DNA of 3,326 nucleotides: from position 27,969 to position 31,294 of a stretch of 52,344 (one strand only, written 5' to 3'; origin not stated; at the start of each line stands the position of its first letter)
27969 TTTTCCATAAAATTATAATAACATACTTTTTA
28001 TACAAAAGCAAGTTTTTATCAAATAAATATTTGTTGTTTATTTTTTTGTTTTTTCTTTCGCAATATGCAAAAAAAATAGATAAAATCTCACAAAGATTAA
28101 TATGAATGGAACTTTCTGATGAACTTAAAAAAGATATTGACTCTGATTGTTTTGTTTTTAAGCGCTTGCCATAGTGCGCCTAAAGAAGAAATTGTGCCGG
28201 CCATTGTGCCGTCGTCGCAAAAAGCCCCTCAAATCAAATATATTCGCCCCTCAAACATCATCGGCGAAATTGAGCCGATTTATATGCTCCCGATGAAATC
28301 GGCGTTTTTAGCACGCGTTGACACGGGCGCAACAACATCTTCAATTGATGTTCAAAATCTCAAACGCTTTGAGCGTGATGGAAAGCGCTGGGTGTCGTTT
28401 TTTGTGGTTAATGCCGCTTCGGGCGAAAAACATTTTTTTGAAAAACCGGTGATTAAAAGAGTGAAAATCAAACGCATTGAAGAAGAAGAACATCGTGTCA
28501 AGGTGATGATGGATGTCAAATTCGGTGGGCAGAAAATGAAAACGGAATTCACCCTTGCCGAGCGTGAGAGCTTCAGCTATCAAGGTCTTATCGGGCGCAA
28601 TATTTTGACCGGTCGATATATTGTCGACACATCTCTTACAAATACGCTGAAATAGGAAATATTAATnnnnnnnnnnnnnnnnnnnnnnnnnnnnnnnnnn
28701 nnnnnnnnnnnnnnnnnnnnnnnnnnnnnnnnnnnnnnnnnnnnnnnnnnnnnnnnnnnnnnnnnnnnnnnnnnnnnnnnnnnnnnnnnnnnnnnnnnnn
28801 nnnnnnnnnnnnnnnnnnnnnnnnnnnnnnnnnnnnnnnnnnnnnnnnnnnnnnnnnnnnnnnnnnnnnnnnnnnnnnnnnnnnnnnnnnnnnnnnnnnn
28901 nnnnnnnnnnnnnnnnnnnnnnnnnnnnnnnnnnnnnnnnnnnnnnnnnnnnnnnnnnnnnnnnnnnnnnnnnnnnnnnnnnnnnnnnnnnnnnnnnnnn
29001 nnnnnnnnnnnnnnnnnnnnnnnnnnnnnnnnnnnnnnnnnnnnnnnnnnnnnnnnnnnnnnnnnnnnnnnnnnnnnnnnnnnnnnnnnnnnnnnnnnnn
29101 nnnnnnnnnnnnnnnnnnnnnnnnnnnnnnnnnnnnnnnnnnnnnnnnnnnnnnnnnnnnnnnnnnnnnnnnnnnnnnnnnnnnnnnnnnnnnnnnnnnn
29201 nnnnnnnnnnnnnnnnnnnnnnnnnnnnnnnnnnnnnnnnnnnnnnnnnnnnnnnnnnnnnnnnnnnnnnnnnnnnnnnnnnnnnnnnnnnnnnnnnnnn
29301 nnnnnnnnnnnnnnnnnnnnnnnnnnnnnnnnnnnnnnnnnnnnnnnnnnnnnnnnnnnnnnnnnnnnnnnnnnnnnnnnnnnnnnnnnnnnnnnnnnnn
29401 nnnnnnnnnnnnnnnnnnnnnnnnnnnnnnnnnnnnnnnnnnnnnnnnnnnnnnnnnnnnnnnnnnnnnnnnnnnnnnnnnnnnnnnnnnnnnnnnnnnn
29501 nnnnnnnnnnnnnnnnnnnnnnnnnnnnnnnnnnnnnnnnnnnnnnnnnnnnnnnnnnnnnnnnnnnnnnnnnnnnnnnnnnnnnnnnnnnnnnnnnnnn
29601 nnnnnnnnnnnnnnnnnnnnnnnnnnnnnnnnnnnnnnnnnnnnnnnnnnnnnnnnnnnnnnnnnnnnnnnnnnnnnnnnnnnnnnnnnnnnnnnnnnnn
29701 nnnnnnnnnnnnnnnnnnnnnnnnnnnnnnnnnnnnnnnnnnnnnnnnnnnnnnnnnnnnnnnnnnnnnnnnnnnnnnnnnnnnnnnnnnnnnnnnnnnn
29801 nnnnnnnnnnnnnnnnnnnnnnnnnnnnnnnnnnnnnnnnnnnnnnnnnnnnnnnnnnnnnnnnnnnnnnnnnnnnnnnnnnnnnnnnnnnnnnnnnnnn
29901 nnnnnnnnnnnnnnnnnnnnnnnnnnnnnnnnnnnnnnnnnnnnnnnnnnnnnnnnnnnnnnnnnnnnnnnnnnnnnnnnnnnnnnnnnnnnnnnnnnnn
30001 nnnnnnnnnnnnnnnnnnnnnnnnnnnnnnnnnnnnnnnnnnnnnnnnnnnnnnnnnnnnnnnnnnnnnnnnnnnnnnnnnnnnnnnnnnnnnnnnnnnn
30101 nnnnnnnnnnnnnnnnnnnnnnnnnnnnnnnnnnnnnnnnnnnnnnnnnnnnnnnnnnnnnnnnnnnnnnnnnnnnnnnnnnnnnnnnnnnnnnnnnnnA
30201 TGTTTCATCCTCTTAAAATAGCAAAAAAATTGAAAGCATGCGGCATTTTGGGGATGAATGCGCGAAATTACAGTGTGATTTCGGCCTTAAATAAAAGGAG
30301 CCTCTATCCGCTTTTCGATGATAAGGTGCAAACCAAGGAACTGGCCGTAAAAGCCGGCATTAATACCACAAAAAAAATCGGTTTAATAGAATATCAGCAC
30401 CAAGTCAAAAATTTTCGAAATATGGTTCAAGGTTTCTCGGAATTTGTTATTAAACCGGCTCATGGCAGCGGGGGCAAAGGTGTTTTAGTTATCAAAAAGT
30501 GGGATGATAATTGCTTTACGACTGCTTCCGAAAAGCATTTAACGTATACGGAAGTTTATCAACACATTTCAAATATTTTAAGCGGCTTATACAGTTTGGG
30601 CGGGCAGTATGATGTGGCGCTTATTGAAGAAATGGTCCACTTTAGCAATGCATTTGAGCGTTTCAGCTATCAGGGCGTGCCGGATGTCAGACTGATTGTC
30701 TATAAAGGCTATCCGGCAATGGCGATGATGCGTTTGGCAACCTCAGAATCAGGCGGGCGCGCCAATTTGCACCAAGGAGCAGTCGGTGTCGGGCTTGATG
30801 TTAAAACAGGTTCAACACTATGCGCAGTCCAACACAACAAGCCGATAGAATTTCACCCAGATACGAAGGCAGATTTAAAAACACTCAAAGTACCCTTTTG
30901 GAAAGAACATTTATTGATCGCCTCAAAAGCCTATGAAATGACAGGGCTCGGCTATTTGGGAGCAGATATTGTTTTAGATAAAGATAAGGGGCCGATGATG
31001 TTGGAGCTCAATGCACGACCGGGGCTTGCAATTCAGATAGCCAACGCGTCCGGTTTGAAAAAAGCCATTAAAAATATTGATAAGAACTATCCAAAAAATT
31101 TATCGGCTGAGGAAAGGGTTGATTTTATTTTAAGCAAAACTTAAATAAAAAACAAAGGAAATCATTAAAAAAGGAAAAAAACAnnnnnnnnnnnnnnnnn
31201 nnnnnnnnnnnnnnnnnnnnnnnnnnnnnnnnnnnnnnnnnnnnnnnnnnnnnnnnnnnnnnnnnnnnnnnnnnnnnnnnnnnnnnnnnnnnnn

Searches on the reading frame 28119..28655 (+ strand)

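Call 46: search_protein_families(library=pfam, proteins=[window:28119-28655:+], max_evalue=0.001)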
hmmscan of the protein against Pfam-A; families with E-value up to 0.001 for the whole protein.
window:28119-28655:+ (178 aa): 2 families
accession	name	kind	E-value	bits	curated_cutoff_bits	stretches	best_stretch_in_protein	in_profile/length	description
PF05618.17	Zn_protease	-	2.6e-27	95.9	27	1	47-174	1-132/138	Putative ATP-dependent zinc protease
PF13975.11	gag-asp_proteas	-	0.00053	21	28.2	0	65-130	12-76/92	gag-polyprotein putative aspartyl protease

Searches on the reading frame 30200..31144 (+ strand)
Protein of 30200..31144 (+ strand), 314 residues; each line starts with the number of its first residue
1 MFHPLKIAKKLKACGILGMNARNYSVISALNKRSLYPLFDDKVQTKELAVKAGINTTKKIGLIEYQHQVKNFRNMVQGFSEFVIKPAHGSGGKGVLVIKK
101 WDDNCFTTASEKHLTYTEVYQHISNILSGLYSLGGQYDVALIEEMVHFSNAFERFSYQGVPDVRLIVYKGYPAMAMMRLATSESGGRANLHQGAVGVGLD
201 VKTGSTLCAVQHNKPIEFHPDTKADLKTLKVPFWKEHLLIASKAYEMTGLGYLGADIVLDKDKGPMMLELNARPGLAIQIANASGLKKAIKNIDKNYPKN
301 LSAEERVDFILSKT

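Call 46: search_protein_families(library=pfam, proteins=[window:30200-31144:+], max_evalue=0.001)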
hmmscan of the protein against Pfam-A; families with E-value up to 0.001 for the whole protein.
window:30200-31144:+ (314 aa): 6 families
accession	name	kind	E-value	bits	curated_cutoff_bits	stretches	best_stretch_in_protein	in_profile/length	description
PF14397.11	ATPgrasp_ST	-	3.1e-90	302.6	31.4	1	22-295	2-278/278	Sugar-transfer associated ATP-grasp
PF08443.16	RimK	-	5.5e-13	49.4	21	1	40-214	2-140/188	RimK-like ATP-grasp domain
PF14398.11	ATPgrasp_YheCD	-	5.2e-11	42.7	26.8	1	68-280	37-233/255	YheC/D like ATP-grasp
PF02655.19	ATP-grasp_3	-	4.2e-07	30.6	23.2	0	72-110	24-62/160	ATP-grasp domain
PF02955.21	GSH-S_ATP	-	1.2e-06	28.5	23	0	68-106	20-58/175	Prokaryotic glutathione synthetase, ATP-grasp domain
PF03133.20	TTL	-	0.00057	19.6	20.1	0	253-288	238-273/292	Tubulin-tyrosine ligase family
